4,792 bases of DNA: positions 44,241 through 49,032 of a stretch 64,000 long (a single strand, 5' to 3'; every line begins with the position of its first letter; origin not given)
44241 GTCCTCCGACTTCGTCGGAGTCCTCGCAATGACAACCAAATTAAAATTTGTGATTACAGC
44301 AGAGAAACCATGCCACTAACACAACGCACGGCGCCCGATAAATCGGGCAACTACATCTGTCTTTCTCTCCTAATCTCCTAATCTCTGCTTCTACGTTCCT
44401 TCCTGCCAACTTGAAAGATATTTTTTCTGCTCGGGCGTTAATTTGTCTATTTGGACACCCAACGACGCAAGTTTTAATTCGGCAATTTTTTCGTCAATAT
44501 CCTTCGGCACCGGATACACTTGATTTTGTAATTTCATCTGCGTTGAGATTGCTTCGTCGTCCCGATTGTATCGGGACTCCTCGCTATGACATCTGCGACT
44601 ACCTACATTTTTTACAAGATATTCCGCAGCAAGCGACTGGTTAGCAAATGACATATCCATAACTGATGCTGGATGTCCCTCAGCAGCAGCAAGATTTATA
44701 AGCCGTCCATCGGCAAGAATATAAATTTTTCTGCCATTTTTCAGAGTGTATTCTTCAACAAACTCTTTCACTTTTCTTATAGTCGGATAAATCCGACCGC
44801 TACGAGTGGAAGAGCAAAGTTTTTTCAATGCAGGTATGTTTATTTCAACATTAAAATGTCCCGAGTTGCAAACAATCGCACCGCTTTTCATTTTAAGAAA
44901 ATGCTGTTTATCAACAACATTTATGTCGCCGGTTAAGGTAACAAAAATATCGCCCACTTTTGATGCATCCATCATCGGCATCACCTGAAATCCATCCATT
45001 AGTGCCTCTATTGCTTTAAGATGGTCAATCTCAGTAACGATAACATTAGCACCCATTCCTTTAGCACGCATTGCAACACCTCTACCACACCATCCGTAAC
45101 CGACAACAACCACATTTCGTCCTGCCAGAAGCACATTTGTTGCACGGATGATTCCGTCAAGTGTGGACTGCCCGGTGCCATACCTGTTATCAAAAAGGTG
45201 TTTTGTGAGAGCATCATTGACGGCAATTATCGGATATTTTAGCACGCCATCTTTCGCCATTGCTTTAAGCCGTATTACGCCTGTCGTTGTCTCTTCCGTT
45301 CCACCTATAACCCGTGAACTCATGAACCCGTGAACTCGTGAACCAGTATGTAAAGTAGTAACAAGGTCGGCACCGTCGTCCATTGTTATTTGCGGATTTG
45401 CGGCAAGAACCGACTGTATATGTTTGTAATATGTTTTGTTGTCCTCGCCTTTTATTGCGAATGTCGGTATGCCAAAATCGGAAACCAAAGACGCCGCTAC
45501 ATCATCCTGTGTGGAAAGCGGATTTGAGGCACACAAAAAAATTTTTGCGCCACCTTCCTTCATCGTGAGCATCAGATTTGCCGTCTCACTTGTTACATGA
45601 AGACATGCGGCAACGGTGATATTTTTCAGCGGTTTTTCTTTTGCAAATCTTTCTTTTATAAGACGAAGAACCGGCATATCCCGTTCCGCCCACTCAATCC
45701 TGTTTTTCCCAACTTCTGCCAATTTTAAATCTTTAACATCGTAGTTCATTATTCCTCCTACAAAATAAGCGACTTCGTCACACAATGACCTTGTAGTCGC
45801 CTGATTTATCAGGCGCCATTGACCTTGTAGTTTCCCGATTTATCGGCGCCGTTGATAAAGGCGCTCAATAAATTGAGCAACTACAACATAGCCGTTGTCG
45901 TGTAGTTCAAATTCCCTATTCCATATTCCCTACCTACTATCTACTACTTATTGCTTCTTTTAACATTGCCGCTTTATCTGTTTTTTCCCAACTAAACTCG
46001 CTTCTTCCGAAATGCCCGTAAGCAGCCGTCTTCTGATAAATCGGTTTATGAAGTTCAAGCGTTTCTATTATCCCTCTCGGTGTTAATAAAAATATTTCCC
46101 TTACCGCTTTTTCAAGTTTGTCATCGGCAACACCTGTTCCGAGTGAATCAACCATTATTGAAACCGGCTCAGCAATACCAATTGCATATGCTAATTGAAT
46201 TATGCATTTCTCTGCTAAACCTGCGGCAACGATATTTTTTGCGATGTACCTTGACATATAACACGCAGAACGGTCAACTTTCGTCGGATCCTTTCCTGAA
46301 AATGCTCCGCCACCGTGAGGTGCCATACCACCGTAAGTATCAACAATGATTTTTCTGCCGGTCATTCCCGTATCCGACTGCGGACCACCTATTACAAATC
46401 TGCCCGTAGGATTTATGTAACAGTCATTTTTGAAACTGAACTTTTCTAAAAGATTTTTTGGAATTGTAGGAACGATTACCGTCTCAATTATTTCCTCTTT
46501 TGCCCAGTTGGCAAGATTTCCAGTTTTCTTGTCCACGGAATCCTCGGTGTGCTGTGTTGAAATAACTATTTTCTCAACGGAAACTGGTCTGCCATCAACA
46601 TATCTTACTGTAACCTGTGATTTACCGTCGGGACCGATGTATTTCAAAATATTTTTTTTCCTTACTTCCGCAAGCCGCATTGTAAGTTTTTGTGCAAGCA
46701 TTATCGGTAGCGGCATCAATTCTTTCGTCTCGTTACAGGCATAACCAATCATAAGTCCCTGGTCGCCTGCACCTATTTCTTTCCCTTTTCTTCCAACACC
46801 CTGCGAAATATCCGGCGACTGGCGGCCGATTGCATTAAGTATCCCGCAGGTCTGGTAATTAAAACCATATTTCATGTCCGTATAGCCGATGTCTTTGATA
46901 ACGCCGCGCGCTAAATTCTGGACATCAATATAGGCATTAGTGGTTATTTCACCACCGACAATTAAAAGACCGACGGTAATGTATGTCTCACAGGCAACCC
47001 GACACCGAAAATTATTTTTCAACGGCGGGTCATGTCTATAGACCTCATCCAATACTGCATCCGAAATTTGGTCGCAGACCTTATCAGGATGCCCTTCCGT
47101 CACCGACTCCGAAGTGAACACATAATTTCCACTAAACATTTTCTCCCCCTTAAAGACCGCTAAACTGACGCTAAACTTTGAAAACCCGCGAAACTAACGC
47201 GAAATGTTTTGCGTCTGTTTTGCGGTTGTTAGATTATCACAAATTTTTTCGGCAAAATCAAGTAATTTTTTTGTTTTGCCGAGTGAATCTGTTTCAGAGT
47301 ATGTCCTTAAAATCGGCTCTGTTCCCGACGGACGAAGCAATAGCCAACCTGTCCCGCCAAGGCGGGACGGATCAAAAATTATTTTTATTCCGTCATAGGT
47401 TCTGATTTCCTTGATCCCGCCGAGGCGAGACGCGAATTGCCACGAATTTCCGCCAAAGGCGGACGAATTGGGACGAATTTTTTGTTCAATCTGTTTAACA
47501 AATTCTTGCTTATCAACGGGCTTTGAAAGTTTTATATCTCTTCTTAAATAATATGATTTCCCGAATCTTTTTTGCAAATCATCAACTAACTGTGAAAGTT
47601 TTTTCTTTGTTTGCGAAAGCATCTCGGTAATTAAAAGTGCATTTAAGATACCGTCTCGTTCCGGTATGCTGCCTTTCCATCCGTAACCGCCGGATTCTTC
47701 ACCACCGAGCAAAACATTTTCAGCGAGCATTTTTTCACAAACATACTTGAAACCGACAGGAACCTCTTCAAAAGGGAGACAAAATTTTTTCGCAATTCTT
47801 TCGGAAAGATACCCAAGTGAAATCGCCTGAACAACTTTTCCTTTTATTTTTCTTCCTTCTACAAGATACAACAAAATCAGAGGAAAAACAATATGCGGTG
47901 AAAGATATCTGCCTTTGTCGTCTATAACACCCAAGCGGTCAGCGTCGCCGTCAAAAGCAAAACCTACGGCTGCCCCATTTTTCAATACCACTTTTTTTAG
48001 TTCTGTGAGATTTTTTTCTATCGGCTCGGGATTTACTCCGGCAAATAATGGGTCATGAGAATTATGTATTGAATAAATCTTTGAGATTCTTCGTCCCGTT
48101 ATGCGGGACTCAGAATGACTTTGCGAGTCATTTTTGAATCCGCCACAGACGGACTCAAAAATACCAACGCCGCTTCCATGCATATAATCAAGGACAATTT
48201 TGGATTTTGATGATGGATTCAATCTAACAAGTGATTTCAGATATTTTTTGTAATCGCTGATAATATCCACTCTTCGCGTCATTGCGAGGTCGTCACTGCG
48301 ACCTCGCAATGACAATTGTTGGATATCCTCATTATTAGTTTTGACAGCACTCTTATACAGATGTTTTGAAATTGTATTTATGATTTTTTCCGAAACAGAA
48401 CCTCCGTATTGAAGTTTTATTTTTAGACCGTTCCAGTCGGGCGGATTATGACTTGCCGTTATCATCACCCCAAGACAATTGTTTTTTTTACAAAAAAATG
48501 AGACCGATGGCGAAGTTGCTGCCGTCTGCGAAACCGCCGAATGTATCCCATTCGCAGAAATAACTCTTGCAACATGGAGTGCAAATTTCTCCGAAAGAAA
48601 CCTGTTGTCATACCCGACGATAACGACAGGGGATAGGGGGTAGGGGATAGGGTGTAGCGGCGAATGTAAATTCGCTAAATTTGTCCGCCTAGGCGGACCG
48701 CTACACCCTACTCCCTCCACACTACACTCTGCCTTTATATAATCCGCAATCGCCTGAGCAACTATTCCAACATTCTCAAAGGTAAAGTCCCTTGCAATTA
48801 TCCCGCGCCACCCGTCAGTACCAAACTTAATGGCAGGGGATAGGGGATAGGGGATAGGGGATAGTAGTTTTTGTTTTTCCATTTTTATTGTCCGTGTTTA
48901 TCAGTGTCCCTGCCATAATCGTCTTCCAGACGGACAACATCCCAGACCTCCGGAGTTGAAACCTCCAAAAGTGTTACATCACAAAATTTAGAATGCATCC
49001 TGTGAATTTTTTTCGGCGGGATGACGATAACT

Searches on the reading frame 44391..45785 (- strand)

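Call 6: search_protein_families(library=pfam, proteins=[window:44391-45785:-])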
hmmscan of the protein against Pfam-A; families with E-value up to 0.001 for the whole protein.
window:44391-45785:- (464 aa): 4 families
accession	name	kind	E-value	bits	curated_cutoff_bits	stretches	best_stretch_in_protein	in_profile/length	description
PF05221.23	AdoHcyase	-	2.1e-62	211.4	25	2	14-152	1-143/299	S-adenosyl-L-homocysteine hydrolase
PF00670.27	AdoHcyase_NAD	-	1e-49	169.2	27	1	200-369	1-161/162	S-adenosyl-L-homocysteine hydrolase, NAD binding domain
PF07991.19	KARI_N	-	2.5e-08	34.1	20.6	1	220-316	2-102/165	Acetohydroxy acid isomeroreductase, NADPH-binding domain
PF02826.25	2-Hacid_dh_C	-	5.9e-08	32.7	25.1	1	219-310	33-128/178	D-isomer specific 2-hydroxyacid dehydrogenase, NAD binding domain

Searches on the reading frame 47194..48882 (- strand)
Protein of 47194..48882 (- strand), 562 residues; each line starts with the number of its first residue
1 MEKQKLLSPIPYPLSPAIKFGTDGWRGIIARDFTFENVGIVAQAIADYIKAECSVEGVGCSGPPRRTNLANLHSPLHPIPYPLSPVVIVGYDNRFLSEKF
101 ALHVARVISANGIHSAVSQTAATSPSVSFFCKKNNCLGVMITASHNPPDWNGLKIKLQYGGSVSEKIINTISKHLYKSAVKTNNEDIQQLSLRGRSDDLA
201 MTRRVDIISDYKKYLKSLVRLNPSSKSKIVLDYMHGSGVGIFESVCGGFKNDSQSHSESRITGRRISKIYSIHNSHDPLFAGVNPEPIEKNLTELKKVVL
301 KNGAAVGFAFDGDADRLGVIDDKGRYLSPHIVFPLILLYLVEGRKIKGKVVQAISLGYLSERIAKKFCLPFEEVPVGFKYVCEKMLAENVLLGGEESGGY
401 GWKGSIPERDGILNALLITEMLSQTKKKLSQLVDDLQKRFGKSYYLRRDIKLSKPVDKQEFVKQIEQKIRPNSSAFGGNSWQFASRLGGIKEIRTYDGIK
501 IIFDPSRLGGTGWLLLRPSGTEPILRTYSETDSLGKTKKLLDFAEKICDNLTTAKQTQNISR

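Call 6: search_protein_families(library=pfam, proteins=[window:47194-48882:-])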
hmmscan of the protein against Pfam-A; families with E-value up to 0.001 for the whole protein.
window:47194-48882:- (562 aa): 4 families
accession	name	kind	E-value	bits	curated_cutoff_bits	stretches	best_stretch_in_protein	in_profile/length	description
PF02878.22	PGM_PMM_I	-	1.5e-28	99.7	22.5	2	86-176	42-132/138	Phosphoglucomutase/phosphomannomutase, alpha/beta/alpha domain I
PF02880.22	PGM_PMM_III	-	2.9e-24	85.9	20.7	1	333-439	6-114/115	Phosphoglucomutase/phosphomannomutase, alpha/beta/alpha domain III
PF02879.22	PGM_PMM_II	-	2.5e-19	70.2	29.3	1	210-324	2-103/103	Phosphoglucomutase/phosphomannomutase, alpha/beta/alpha domain II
PF00408.26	PGM_PMM_IV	-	1e-07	32.3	23.1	1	507-542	28-63/68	Phosphoglucomutase/phosphomannomutase, C-terminal domain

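Call 12: find_homologous_proteins(query=window:47194-48882:-, max_evalue=1e-20)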
Query window:47194-48882:- (562 aa): 8000 proteins with E <= 1e-20 among 8000 candidates; the best 120 are listed.
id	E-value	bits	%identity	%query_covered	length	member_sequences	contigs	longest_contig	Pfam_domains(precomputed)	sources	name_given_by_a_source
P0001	0.0e+0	1276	100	100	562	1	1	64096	PF02878.23,PF00408.27,PF02879.23,PF02880.23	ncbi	ncbi:MAG: phosphoglucomutase/phosphomannomutase family protein [Elusimicrobiota bacterium]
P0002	1.7e-220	751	68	95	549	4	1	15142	PF02878.23,PF00408.27,PF02879.23,PF02880.23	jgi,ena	-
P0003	3.8e-213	727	67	96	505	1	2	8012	PF02878.23,PF00408.27,PF02879.23,PF02880.23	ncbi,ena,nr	ncbi:MAG: phosphoglucosamine mutase [Elusimicrobia bacterium HGW-Elusimicrobia-4]|nr:MAG: phosphoglu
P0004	2.4e-211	721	61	96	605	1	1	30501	PF02878.23,PF00408.27,PF02879.23,PF02880.23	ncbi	ncbi:MAG: hypothetical protein ABID79_04465 [Elusimicrobiota bacterium]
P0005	2.3e-210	718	68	95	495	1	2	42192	PF02878.23,PF00408.27,PF02879.23,PF02880.23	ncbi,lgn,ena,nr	ncbi:MAG TPA: phosphoglucosamine mutase [Elusimicrobia bacterium]|nr:phosphoglucosamine mutase [Elus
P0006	4.5e-208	710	67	95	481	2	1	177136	PF02878.23,PF00408.27,PF02879.23,PF02880.23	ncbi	ncbi:MAG: phosphoglucomutase/phosphomannomutase family protein [Elusimicrobiota bacterium]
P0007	3.3e-204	698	65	95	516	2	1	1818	PF02878.23,PF00408.27,PF02879.23,PF02880.23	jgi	-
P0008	4.3e-202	691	65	96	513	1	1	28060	PF02878.23,PF00408.27,PF02879.23,PF02880.23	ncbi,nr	ncbi:MAG: phosphoglucomutase/phosphomannomutase family protein [Elusimicrobia bacterium]|nr:phosphog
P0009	9.4e-202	689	63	95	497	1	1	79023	PF02878.23,PF00408.27,PF02879.23,PF02880.23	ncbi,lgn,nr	ncbi:MAG: phosphoglucomutase/phosphomannomutase family protein [Elusimicrobia bacterium]|nr:phosphog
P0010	1.2e-199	682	65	95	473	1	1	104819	PF02878.23,PF00408.27,PF02879.23,PF02880.23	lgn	-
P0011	2.6e-197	675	64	95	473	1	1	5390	PF02878.23,PF00408.27,PF02879.23,PF02880.23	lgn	-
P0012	1.4e-194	666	64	95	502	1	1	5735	PF02878.23,PF00408.27,PF02879.23,PF02880.23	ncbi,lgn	ncbi:MAG: phosphoglucomutase/phosphomannomutase family protein [Elusimicrobiota bacterium]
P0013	3.5e-190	651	62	95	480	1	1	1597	PF02878.23,PF00408.27,PF02879.23,PF02880.23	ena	-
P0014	2.2e-187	642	61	96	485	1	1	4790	PF02878.23,PF00408.27,PF02879.23,PF02880.23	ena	-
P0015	3.8e-184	631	61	95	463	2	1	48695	PF02878.23,PF00408.27,PF02879.23,PF02880.23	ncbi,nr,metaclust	ncbi:MAG: hypothetical protein A2539_10015 [Elusimicrobia bacterium RIFOXYD2_FULL_34_15]|nr:MAG: hyp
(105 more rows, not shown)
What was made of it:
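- The source is a metagenome-assembled genome (call 12).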

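Call 13: find_encoding_contigs(protein=P0001, flank=1000, max_places=2)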
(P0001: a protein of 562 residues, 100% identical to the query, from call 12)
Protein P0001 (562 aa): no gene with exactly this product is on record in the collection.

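Call 14: find_encoding_contigs(protein=P0002, flank=10000, max_places=2)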
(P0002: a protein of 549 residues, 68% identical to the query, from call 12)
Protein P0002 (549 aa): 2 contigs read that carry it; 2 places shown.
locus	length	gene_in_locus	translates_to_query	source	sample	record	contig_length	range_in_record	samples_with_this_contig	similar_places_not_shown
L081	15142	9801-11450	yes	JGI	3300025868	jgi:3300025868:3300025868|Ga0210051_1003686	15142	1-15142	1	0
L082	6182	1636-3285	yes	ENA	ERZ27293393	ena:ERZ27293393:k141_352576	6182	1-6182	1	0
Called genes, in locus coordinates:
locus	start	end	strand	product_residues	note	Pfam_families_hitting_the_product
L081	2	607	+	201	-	?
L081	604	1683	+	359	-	PF13439:Glyco_transf_4, PF00982:Glyco_transf_20, PF20706:GT4-conflict, PF00534:Glycos_transf_1, PF13692:Glyco_trans_1_4, PF13524:Glyco_trans_1_2 (weak)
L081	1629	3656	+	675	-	PF26626:DUF8201 (weak), PF02366:PMT, PF13231:PMT_2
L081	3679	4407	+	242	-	PF00535:Glycos_transf_2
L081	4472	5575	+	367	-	PF13439:Glyco_transf_4 (weak), PF00534:Glycos_transf_1, PF13692:Glyco_trans_1_4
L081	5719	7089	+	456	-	PF02397:Bac_transf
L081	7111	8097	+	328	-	PF00106:adh_short (weak), PF01073:3Beta_HSD, PF01370:Epimerase, PF02719:Polysacc_synt_2, PF04321:RmlD_sub_bind, PF13460:NAD_binding_10, PF16363:GDP_Man_Dehyd, PF07993:NAD_binding_4 (weak)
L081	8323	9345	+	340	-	PF00483:NTP_transferase, PF12804:NTP_transf_3 (weak), PF25084:LbH_EIF2B, PF00132:Hexapep (weak), PF25087:GMPPB_C, PF00132:Hexapep (weak)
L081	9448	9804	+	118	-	PF01050:MannoseP_isomer, PF07883:Cupin_2 (weak)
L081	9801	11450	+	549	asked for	PF02878:PGM_PMM_I, PF02879:PGM_PMM_II, PF02880:PGM_PMM_III, PF00408:PGM_PMM_IV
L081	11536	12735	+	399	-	PF00438:S-AdoMet_synt_N, PF02772:S-AdoMet_synt_M, PF02773:S-AdoMet_synt_C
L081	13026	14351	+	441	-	PF05221:AdoHcyase, PF00670:AdoHcyase_NAD, PF02826:2-Hacid_dh_C, PF07991:KARI_N (weak)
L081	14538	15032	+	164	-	-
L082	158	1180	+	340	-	PF00483:NTP_transferase, PF12804:NTP_transf_3 (weak), PF25084:LbH_EIF2B, PF00132:Hexapep (weak), PF25087:GMPPB_C, PF00132:Hexapep (weak)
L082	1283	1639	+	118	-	PF01050:MannoseP_isomer, PF07883:Cupin_2 (weak)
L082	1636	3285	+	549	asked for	PF02878:PGM_PMM_I, PF02879:PGM_PMM_II, PF02880:PGM_PMM_III, PF00408:PGM_PMM_IV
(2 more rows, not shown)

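Call 15: find_encoding_contigs(protein=P0004, flank=10000, max_places=2)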
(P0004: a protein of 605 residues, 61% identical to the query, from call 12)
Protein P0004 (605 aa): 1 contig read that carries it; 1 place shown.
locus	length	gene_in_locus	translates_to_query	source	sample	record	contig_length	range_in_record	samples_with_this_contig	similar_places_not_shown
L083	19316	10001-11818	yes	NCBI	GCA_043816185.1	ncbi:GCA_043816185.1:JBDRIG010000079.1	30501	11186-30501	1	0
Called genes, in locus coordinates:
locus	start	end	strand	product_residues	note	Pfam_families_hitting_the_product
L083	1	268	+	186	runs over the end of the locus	PF02397:Bac_transf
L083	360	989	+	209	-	-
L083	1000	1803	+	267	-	PF08843:AbiEii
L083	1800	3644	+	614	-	PF13727:CoA_binding_3, PF01073:3Beta_HSD (weak), PF01370:Epimerase, PF02719:Polysacc_synt_2, PF04321:RmlD_sub_bind, PF16363:GDP_Man_Dehyd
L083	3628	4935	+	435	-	PF04932:Wzy_C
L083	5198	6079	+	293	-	-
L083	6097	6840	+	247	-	PF00535:Glycos_transf_2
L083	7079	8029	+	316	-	PF00106:adh_short (weak), PF01073:3Beta_HSD, PF01370:Epimerase, PF02719:Polysacc_synt_2, PF04321:RmlD_sub_bind, PF16363:GDP_Man_Dehyd, PF13460:NAD_binding_10 (weak), PF07993:NAD_binding_4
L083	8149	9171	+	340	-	PF00483:NTP_transferase, PF25084:LbH_EIF2B, PF24894:Hexapep_GlmU (weak), PF25087:GMPPB_C, PF00132:Hexapep (weak)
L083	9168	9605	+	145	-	PF01050:MannoseP_isomer (faint)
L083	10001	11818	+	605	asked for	PF02878:PGM_PMM_I, PF02879:PGM_PMM_II, PF02880:PGM_PMM_III, PF00408:PGM_PMM_IV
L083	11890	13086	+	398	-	PF00438:S-AdoMet_synt_N, PF02772:S-AdoMet_synt_M, PF02773:S-AdoMet_synt_C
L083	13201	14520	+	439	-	PF05221:AdoHcyase, PF02826:2-Hacid_dh_C, PF00670:AdoHcyase_NAD, PF07991:KARI_N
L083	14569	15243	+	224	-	PF05552:MS_channel_1st_1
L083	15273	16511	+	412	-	PF00994:MoCF_biosynth, PF18146:CinA_KH, PF02464:CinA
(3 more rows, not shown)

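Call 23: find_encoding_contigs(protein=P0005, flank=6000, max_places=1)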
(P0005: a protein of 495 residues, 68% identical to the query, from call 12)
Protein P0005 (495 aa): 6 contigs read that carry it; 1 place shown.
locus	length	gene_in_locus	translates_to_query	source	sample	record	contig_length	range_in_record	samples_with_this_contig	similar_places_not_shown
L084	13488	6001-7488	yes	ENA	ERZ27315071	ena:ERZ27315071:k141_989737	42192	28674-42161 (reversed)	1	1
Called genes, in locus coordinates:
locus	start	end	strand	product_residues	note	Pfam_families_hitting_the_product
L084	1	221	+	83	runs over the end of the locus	?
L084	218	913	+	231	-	PF00535:Glycos_transf_2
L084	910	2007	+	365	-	PF13439:Glyco_transf_4 (weak), PF00534:Glycos_transf_1, PF13692:Glyco_trans_1_4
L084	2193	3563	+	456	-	PF02397:Bac_transf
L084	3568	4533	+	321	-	PF00106:adh_short (weak), PF01073:3Beta_HSD, PF01370:Epimerase, PF02719:Polysacc_synt_2, PF04321:RmlD_sub_bind, PF13460:NAD_binding_10, PF16363:GDP_Man_Dehyd, PF07993:NAD_binding_4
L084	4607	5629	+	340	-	PF00483:NTP_transferase, PF12804:NTP_transf_3 (weak), PF24894:Hexapep_GlmU (faint), PF00132:Hexapep (faint), PF25084:LbH_EIF2B, PF25087:GMPPB_C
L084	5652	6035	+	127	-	PF01050:MannoseP_isomer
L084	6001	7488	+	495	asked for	PF02878:PGM_PMM_I, PF02879:PGM_PMM_II, PF02880:PGM_PMM_III, PF00408:PGM_PMM_IV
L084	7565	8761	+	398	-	PF00438:S-AdoMet_synt_N, PF02772:S-AdoMet_synt_M, PF02773:S-AdoMet_synt_C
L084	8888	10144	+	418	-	PF05221:AdoHcyase, PF02826:2-Hacid_dh_C (weak), PF00670:AdoHcyase_NAD, PF07991:KARI_N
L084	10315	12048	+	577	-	PF13729:TraF_2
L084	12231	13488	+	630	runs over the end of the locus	PF05547:Peptidase_M6, PF13620:CarboxypepD_reg, PF17210:SdrD_B, PF13860:FlgD_ig (weak)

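Call 24: find_encoding_contigs(protein=P0006, flank=10000, max_places=1)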
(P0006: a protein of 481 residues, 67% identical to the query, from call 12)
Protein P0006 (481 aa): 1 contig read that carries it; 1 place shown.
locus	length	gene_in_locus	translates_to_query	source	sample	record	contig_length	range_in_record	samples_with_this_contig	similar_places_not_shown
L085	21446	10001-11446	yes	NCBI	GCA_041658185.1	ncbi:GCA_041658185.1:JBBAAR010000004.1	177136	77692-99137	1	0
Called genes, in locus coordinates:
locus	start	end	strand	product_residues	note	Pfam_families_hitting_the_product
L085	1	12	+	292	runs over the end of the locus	PF07021:MetW (faint), PF13489:Methyltransf_23, PF08241:Methyltransf_11, PF13847:Methyltransf_31 (faint), PF13649:Methyltransf_25 (weak), PF08792:A2L_zn_ribbon (faint)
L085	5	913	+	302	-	PF00535:Glycos_transf_2, PF10111:Glyco_tranf_2_2 (weak), PF13641:Glyco_tranf_2_3, PF13632:Glyco_trans_2_3 (weak)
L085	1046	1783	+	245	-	PF05148:Methyltransf_8 (weak), PF13489:Methyltransf_23, PF07021:MetW (weak), PF13847:Methyltransf_31, PF08241:Methyltransf_11, PF08242:Methyltransf_12 (weak), PF13649:Methyltransf_25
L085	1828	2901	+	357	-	PF13439:Glyco_transf_4, PF20706:GT4-conflict, PF00534:Glycos_transf_1, PF13692:Glyco_trans_1_4, PF13524:Glyco_trans_1_2 (weak)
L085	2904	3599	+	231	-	PF00535:Glycos_transf_2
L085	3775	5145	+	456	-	PF13231:PMT_2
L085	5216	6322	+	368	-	PF13439:Glyco_transf_4 (weak), PF00534:Glycos_transf_1, PF13692:Glyco_trans_1_4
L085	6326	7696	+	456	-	PF02397:Bac_transf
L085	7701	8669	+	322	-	PF01073:3Beta_HSD, PF01370:Epimerase, PF02719:Polysacc_synt_2, PF04321:RmlD_sub_bind, PF16363:GDP_Man_Dehyd, PF07993:NAD_binding_4 (weak)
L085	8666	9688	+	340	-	PF00483:NTP_transferase, PF12804:NTP_transf_3 (weak), PF00132:Hexapep (faint), PF25084:LbH_EIF2B, PF25087:GMPPB_C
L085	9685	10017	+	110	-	PF01050:MannoseP_isomer, PF07883:Cupin_2 (weak)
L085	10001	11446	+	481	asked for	PF02878:PGM_PMM_I, PF02879:PGM_PMM_II, PF02880:PGM_PMM_III, PF00408:PGM_PMM_IV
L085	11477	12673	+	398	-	PF00438:S-AdoMet_synt_N, PF02772:S-AdoMet_synt_M, PF02773:S-AdoMet_synt_C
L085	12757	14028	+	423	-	PF05221:AdoHcyase, PF00670:AdoHcyase_NAD, PF02826:2-Hacid_dh_C (weak), PF07991:KARI_N (weak)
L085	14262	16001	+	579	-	PF13729:TraF_2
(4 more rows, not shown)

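Call 25: find_encoding_contigs(protein=P0009, flank=6000, max_places=1)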
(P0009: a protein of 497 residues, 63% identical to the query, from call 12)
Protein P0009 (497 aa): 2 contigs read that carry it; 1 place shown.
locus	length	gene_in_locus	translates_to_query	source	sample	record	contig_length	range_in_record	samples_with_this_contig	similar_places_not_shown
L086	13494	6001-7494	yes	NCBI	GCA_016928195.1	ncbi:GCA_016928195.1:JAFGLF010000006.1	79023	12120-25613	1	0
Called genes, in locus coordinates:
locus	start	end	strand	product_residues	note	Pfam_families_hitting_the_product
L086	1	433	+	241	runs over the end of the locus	PF00535:Glycos_transf_2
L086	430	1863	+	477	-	PF02366:PMT (weak), PF13231:PMT_2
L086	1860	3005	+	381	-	PF13439:Glyco_transf_4, PF00534:Glycos_transf_1, PF13692:Glyco_trans_1_4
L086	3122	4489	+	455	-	PF13727:CoA_binding_3 (faint), PF02397:Bac_transf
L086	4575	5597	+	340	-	PF00483:NTP_transferase, PF12804:NTP_transf_3 (weak), PF24894:Hexapep_GlmU (faint), PF25084:LbH_EIF2B, PF25087:GMPPB_C, PF00132:Hexapep (weak)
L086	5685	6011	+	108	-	PF01050:MannoseP_isomer, PF07883:Cupin_2 (weak)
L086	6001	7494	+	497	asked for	PF02878:PGM_PMM_I, PF02879:PGM_PMM_II, PF02880:PGM_PMM_III, PF00408:PGM_PMM_IV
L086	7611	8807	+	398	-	PF00438:S-AdoMet_synt_N, PF02772:S-AdoMet_synt_M, PF02773:S-AdoMet_synt_C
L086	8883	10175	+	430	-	PF05221:AdoHcyase, PF00670:AdoHcyase_NAD, PF02826:2-Hacid_dh_C, PF07991:KARI_N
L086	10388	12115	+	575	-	PF13729:TraF_2, PF03687:UPF0164 (weak)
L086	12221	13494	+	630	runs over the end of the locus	PF05547:Peptidase_M6, PF13620:CarboxypepD_reg (weak), PF17210:SdrD_B (weak), PF22898:NOMO1-like_1st (faint), PF22904:NOMO1-like_2nd, PF13860:FlgD_ig (weak)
